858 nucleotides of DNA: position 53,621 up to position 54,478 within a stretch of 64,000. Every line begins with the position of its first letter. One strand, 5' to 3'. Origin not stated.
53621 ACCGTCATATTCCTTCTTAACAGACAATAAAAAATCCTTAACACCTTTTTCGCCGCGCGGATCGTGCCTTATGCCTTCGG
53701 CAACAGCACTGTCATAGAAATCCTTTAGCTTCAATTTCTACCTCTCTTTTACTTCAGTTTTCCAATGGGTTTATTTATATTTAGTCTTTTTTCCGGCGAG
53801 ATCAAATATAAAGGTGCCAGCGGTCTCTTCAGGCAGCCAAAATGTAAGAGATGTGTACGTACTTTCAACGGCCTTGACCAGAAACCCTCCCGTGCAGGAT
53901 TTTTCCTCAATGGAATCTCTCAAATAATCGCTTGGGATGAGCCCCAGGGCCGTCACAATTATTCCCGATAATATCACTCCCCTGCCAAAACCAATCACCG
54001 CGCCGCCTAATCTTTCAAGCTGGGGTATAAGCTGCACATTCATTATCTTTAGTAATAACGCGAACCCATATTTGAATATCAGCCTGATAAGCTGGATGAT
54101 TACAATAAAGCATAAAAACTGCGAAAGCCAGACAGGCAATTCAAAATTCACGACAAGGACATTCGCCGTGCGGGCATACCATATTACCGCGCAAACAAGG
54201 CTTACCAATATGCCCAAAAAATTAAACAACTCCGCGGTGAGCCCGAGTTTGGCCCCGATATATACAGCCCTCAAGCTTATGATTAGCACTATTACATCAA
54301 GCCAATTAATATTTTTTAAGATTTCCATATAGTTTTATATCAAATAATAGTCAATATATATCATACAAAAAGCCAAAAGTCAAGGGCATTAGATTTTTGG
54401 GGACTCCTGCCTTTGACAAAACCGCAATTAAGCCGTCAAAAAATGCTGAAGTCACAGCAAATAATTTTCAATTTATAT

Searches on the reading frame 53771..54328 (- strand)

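Call 39: search_protein_families(library=pfam, proteins=[window:53771-54328:-], max_evalue=0.001)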
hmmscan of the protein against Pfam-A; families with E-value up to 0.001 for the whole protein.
window:53771-54328:- (185 aa): 1 family
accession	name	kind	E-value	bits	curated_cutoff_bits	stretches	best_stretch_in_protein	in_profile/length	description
PF02674.22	Colicin_V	-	6.9e-14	52.5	29.3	1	10-137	1-127/144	Colicin V production protein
